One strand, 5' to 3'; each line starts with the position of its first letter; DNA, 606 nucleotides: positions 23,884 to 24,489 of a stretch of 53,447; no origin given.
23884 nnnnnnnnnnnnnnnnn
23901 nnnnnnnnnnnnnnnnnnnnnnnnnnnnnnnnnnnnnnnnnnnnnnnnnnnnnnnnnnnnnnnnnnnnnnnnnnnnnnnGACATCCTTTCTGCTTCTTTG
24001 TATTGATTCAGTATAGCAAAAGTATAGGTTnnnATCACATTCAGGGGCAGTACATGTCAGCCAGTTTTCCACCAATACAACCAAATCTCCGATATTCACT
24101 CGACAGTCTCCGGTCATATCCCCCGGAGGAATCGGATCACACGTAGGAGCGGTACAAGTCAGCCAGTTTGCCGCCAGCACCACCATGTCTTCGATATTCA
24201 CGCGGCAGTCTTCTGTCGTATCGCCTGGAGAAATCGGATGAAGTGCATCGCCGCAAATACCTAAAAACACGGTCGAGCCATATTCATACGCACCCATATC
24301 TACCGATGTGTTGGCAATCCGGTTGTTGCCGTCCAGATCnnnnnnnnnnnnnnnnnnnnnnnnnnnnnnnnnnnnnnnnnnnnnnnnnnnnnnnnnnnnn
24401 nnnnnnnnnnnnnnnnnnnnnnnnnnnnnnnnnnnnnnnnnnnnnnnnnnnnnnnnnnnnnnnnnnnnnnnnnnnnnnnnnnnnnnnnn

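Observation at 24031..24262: Dockerin-like tags on eight proteins, including a Cys-rich ...CD-COOH variant, with no visible cohesin partner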

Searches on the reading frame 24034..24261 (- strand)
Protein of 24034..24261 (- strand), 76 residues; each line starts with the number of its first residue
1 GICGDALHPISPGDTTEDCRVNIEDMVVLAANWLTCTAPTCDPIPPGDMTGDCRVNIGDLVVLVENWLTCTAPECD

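Call 32: search_protein_representatives(alignment_id=A1)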
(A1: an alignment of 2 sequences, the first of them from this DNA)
Query: 2 sequences, 76 profile positions. Proteins with E-value up to 0.001 (for the whole library): 1806; up to 1e-10: 87; up to 1e-30: 1. The best 150 are listed.
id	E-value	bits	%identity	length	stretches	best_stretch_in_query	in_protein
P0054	4.4e-31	122.9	-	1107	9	12-65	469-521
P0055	3.5e-30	120.0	-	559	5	10-69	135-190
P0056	1.3e-27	111.8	-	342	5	12-73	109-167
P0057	1.1e-26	108.8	-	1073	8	13-64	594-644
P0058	3.0e-20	88.2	-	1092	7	9-66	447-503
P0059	4.0e-20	87.8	-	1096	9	13-66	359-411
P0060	1.0e-19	86.5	-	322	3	12-76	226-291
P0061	4.6e-19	84.4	-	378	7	11-67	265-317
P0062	6.2e-19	84.0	-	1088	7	12-73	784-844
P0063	1.1e-16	76.8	-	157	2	3-67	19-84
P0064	3.5e-16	75.1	-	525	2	3-73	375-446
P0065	6.0e-16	74.4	-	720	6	12-64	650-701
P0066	7.3e-16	74.1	-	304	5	13-73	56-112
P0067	1.9e-15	72.8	-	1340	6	9-72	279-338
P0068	4.0e-15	71.8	-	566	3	6-70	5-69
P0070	4.3e-15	71.6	-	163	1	2-76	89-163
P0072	5.0e-15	71.4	-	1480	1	1-73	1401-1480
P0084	9.6e-13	64.1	-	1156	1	1-42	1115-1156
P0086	1.3e-12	63.7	-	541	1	1-76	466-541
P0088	1.9e-12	63.2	-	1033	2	1-42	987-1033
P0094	3.5e-12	62.3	-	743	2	3-42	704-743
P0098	4.2e-12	62.1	-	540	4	8-67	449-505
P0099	4.7e-12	61.9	-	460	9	9-70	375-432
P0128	5.9e-11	58.4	-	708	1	2-76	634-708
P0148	1.9e-10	56.8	-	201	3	3-68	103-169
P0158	4.0e-10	55.7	-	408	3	10-68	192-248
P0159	4.5e-10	55.6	-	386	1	2-42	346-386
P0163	5.4e-10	55.3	-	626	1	2-76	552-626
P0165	5.8e-10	55.2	-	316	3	12-76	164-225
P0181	1.5e-09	53.9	-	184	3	12-71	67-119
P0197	4.6e-09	52.3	-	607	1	3-42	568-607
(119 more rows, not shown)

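Call 35: list_cluster_members(proteins=[P0084, P0159, P0197, P0070, P0086, P0128, P0163, P0094, P0088, P0072])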
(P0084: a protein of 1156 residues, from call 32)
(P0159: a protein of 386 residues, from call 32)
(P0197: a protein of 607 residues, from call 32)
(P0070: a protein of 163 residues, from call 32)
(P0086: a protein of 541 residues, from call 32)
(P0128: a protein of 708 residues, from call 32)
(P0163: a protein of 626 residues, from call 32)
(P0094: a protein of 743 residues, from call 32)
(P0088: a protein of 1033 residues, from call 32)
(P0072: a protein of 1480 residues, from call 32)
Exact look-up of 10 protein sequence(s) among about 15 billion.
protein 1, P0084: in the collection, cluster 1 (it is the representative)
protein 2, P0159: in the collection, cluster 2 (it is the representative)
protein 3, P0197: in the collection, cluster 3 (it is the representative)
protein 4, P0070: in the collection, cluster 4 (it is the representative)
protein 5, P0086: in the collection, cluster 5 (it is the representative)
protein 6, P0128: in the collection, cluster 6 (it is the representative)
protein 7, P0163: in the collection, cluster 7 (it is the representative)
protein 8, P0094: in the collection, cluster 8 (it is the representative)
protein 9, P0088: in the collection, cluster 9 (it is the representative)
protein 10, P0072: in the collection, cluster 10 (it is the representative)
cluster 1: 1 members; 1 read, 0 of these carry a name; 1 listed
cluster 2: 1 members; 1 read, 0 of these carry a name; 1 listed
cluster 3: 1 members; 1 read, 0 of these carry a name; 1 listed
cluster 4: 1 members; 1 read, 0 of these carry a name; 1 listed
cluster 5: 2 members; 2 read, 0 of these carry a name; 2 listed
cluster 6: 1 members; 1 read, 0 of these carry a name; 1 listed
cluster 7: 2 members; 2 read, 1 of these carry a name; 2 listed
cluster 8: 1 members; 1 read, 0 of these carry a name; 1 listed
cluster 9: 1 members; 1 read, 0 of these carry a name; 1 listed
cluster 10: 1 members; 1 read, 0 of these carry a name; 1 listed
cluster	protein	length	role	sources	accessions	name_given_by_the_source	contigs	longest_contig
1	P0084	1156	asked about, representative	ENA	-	-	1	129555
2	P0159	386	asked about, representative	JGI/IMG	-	-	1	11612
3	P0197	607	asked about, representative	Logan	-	-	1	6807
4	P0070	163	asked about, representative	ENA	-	-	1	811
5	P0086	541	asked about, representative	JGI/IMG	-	-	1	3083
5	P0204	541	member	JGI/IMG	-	-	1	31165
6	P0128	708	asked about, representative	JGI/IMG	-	-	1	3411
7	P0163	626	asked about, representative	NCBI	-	-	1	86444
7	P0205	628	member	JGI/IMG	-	hypothetical protein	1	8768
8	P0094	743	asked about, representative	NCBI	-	-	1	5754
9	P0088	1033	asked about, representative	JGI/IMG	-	-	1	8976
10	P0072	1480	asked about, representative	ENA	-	-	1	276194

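Call 49: search_solved_structures(query=A3, max_evalue=10, show_alignments=3)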
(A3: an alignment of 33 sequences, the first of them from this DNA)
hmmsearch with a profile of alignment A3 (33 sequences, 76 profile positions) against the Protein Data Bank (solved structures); distinct sequences matched with E-value up to 10: 146 (the best 60 are shown).
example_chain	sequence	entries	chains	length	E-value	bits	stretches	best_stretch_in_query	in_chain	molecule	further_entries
8x39_A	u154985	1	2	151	1.7e-07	34.6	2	11-65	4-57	Serine protease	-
8x3a_A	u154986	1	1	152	1.8e-07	34.5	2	11-65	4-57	Serine protease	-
2y3n_B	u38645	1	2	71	4.2e-06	30.1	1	11-66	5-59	CELLULOSOMAL FAMILY-48 PROCESSIVE GLYCOSIDE HYDROLASE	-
4fl4_A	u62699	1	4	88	6.6e-06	29.5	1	12-65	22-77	Glycoside hydrolase family 9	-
2mte_A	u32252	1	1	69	8.8e-06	29.1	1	12-66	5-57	Cellulose 1,4-beta-cellobiosidase (reducing end) CelS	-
1daq_A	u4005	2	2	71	9.1e-06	29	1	12-66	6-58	ENDOGLUCANASE SS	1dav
2ccl_B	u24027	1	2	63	1.7e-05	28.2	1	13-66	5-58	ENDO-1,4-BETA-XYLANASE Y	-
2yik_A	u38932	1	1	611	1.9e-05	28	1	10-66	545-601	ENDOGLUCANASE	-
1ohz_B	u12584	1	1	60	3.7e-05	27.1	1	13-66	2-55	ENDO-1,4-BETA-XYLANASE Y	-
3ul4_B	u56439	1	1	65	4.8e-05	26.7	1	11-65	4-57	Cellulosome enzyme, dockerin type I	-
4cj0_A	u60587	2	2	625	8.4e-05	25.9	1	11-65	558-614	ENDOGLUCANASE D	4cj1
1clc_A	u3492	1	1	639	8.8e-05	25.9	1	11-65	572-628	ENDOGLUCANASE CELD; EC: 3.2.1.4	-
5nrm_B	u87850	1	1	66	9.9e-05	25.7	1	12-64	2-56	DocCel5: Type I dockerin repeat domain from A. cellulolyticus family 5 endoglucanase WP_01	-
5nrk_B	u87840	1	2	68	0.00012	25.4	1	12-64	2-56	DocCel5: Type I dockerin repeat domain from A. cellulolyticus family 5 endoglucanase WP_01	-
6kge_D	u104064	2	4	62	0.00017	24.9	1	12-64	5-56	And cellulose-binding endoglucanase family 9 CelL ortholog dockerin domain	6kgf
2vn6_B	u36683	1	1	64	0.00023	24.5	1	11-66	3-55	ENDOGLUCANASE A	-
2vn5_B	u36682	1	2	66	0.00043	23.7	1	11-66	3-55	ENDOGLUCANASE A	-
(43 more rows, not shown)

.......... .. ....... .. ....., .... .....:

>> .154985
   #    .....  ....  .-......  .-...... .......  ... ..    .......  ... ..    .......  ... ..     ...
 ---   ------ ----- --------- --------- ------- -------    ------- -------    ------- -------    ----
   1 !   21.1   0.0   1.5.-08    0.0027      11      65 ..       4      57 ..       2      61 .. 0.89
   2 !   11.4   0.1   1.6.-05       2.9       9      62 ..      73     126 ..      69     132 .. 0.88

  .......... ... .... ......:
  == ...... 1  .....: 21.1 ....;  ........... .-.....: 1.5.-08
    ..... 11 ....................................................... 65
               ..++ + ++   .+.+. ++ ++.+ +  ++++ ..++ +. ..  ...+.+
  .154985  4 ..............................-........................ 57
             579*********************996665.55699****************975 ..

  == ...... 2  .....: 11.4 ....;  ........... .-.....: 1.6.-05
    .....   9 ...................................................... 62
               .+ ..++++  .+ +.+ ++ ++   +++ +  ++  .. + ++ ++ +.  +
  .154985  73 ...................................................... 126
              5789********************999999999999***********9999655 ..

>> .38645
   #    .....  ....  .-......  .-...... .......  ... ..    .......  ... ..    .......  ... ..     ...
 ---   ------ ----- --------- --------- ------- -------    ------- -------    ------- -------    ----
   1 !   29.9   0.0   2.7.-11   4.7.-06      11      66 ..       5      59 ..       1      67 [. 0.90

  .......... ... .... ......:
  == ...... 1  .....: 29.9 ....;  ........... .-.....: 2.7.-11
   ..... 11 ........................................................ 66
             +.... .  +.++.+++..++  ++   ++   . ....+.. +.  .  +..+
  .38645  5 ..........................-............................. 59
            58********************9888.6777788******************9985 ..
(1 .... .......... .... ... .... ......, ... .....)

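Call 54: predict_structure(alignment_id=A3)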
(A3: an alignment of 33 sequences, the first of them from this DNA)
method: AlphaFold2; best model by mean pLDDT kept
length: 76 residues; sequences in the alignment: 33
mean_pLDDT: 95.7   pTM: 0.82
mean pLDDT of the five models: 95.7, 94.1, 93.9, 93.3, 92.6
residues with pLDDT >= 90: 69; 70-90: 7; 50-70: 0; < 50: 0
segments of 3 or more residues with pLDDT < 50: none
pLDDT, mean of each block of 10 residues (from residue 1): 94 97 98 94 94 97 98 90
secondary structure, 60 per line:
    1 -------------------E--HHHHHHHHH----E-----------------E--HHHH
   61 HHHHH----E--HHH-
elements in order: H23-31 H57-65

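Call 56: fold_search(model_id=the predicted structure, library=pdb)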
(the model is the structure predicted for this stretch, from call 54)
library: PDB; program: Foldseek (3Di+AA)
matches with E <= 10: 72; with E <= 0.001: 0
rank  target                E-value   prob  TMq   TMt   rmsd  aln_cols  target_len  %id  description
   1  2y3n_B                1.1e-02  1.00  0.63  0.79   1.8        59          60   20  Type II cohesin-dockerin domain from Bacteroides cellolosolvens (released 2012-01-11)
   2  4wi0_B                3.9e-02  1.00  0.58  0.30   3.0        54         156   15  Crystal structure of Coh3ScaB-XDoc_M2ScaA complex: A C-terminal interface mutant of type II Cohesin-X-Dockerin complex (released 2015-10-07)
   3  3kcp_A                4.8e-02  1.00  0.63  0.17   2.9        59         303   14  Crystal structure of interacting Clostridium thermocellum multimodular components (released 2010-02-09)
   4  4u3s_B                4.8e-02  1.00  0.57  0.30   3.0        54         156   15  Crystal structure of Coh3ScaB-XDoc_M1ScaA complex: A N-terminal interface mutant of type II Cohesin-X-Dockerin complex (released 2015-07-29)
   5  6kgf_D                1.3e-01  0.92  0.48  0.57   5.9        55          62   31  Crystal structure of CaDoc0917(R16D)-CaCohA2 complex at pH 8.2 (released 2020-07-08)
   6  5m0y_B                1.4e-01  0.98  0.57  0.29   2.9        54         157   15  Crystal Structure of the CohScaA-XDocCipB type II complex from Clostridium thermocellum at 1.5Angstrom resolution (released 2017-09-06)
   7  4fl4_L                1.7e-01  0.99  0.62  0.17   2.9        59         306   14  Scaffoldin conformation and dynamics revealed by a ternary complex from the Clostridium thermocellum cellulosome (released 2012-06-27)
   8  5g5d_B                2.0e-01  0.85  0.52  0.28   4.2        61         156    8  Crystal Structure of the CohScaC2-XDocCipA type II complex from Clostridium thermocellum (released 2017-04-05)
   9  4fl4_I                2.6e-01  0.94  0.55  0.15   3.0        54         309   13  Scaffoldin conformation and dynamics revealed by a ternary complex from the Clostridium thermocellum cellulosome (released 2012-06-27)
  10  2b59_B                3.0e-01  0.97  0.62  0.32   2.9        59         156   14  The type II cohesin dockerin complex (released 2005-10-11)
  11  4fl4_C                5.1e-01  0.90  0.60  0.17   3.0        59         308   15  Scaffoldin conformation and dynamics revealed by a ternary complex from the Clostridium thermocellum cellulosome (released 2012-06-27)
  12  5k39_B                5.5e-01  0.82  0.51  0.27   3.6        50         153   14  THE TYPE II COHESIN DOCKERIN COMPLEX FROM CLOSTRIDIUM THERMOCELLUM (released 2017-03-29)
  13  2ozn_B                6.3e-01  0.80  0.54  0.33   2.9        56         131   18  The Cohesin-Dockerin Complex of NagJ and NagH from Clostridium perfringens (released 2008-05-06)
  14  6kge_B                1.1e+00  0.41  0.47  0.56   5.8        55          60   31  Crystal structure of CaDoc0917(R16D)-CaCohA2 complex at pH 5.5 (released 2020-07-08)
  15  6kgf_B                1.2e+00  0.23  0.43  0.51   7.9        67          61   28  Crystal structure of CaDoc0917(R16D)-CaCohA2 complex at pH 8.2 (released 2020-07-08)
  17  2vn6_B                1.7e+00  0.30  0.46  0.52   4.1        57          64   24  The Clostridium cellulolyticum dockerin displays a dual binding mode for its cohesin partner (released 2008-05-13)
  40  2vn5_B                5.1e+00  0.13  0.43  0.54   3.9        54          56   24  The Clostridium cellulolyticum dockerin displays a dual binding mode for its cohesin partner (released 2008-05-20)
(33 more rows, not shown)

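Call 61: find_encoding_contigs(protein=P0084, flank=10000, max_places=3)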
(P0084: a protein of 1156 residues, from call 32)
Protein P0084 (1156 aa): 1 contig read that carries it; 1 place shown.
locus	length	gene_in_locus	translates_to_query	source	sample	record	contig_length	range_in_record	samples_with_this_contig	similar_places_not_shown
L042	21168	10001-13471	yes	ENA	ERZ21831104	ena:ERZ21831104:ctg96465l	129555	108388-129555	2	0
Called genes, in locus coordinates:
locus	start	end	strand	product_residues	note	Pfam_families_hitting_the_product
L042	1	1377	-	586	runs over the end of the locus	PF13385:Laminin_G_3 (weak), PF22352:K319L-like_PKD (weak)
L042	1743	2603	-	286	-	PF07963:N_methyl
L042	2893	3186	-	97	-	-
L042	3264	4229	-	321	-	PF07963:N_methyl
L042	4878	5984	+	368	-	PF01208:URO-D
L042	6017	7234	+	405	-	PF13088:BNR_2, PF15902:Sortilin-Vps10 (faint), PF02012:BNR (faint)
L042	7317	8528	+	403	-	PF25852:DUF6242_C (faint), PF13088:BNR_2, PF15902:Sortilin-Vps10 (faint)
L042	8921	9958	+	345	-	PF13385:Laminin_G_3 (weak)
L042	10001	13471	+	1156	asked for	PF02415:Chlam_PMP (faint)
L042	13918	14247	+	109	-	-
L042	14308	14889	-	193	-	PF08125:Mannitol_dh_C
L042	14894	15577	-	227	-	-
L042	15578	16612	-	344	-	PF00294:PfkB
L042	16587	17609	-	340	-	PF14486:DUF4432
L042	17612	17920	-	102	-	-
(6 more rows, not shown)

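Call 84: search_protein_families(library=pfam, alignment_id=A7, max_evalue=0.001)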
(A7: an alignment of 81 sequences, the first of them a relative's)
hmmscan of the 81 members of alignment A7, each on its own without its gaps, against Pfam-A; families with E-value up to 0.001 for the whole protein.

A. member 1, P0054 (1107 aa): 3 families
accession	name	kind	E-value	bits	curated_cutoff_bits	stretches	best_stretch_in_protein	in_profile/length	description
PF00404.24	Dockerin_1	-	2.2e-67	223.6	22.9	11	660-711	2-56/57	Dockerin type I domain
PF00082.27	Peptidase_S8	-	3.9e-44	151.5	21.8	1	822-1095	4-273/288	Subtilase family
PF13499.12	EF-hand_7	-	2.6e-10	40.9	30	0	628-703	12-61/67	EF-hand domain pair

B. families by the number of members that match (of 81 scanned): 56 families (the first 25 are shown)
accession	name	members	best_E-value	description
PF00404.24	Dockerin_1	70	3.6e-81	Dockerin type I domain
PF13499.12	EF-hand_7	31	2.1e-17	EF-hand domain pair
PF00036.39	EF-hand_1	21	1e-14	EF hand domain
PF13405.12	EF-hand_6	12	9.2e-09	EF-hand domain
PF13202.12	EF-hand_5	11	1.1e-10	EF hand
PF13517.12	FG-GAP_3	9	1.6e-43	FG-GAP-like repeat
PF00082.27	Peptidase_S8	7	3.9e-44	Subtilase family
PF13833.12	EF-hand_8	3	1.7e-07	EF-hand domain pair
PF07589.16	PEP-CTERM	3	6e-06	PEP-CTERM motif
PF17963.7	Big_9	2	3.9e-60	Bacterial Ig domain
PF03781.23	FGE-sulfatase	2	4.3e-54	Sulfatase-modifying factor enzyme 1-like domain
PF17892.7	Cadherin_5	2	3.7e-42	Cadherin-like domain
PF01839.29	FG-GAP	2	1.7e-26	FG-GAP repeat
PF01471.23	PG_binding_1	2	3.2e-22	Putative peptidoglycan binding domain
PF13540.12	RCC1_2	2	2.6e-16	Regulator of chromosome condensation (RCC1) repeat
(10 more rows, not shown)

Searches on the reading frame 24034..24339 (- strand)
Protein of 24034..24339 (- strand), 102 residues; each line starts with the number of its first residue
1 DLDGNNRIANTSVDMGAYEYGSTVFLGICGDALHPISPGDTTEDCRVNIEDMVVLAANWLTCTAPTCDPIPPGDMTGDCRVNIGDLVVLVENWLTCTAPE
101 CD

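Call 8: search_protein_families(library=pfam, proteins=[window:24034-24255:-], max_evalue=10)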
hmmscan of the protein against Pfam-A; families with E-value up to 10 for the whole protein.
seq(74 aa): 1 family
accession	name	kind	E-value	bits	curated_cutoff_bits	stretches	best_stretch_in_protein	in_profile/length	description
PF00404.24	Dockerin_1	-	0.00086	19.9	22.9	1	44-66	1-23/57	Dockerin type I domain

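Call 9: search_protein_families(library=ncbifam, proteins=[window:24034-24255:-], max_evalue=10)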
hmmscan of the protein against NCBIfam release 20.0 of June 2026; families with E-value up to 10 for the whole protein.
seq(74 aa): 2 families
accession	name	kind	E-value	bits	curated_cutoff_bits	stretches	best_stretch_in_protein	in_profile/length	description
NF045500.1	Omp28_seleno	equivalog_domain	0.031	13.6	200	1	13-64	324-374/377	Omp28-related selenoprotein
NF041540.1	dockerin_GC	domain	0.062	13.7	29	1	11-65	10-63/67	GC-type dockerin domain-anchored protein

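Call 10: find_homologous_proteins(query=window:24034-24288:-, max_evalue=0.001)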
Query seq(85 aa): 2 candidates shared short words with the query, none scored E <= 0.001.

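Call 28: predict_structure(protein=window:24034-24339:-)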
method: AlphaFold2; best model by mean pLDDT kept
length: 102 residues; sequences in the alignment: 1
mean_pLDDT: 38.7   pTM: 0.23
mean pLDDT of the five models: 38.7, 35.8, 33.9, 30.1, 29.3
residues with pLDDT >= 90: 0; 70-90: 0; 50-70: 1; < 50: 101
segments of 3 or more residues with pLDDT < 50: 1-66, 68-102
pLDDT, mean of each block of 10 residues (from residue 1): 32 35 36 35 38 37 45 42 42 44 48
secondary structure, 60 per line:
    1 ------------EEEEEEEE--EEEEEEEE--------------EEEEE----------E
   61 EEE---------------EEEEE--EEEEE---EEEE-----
elements in order: E13-20 E23-30 E45-49 E60-63 E79-83 E86-90 E94-97
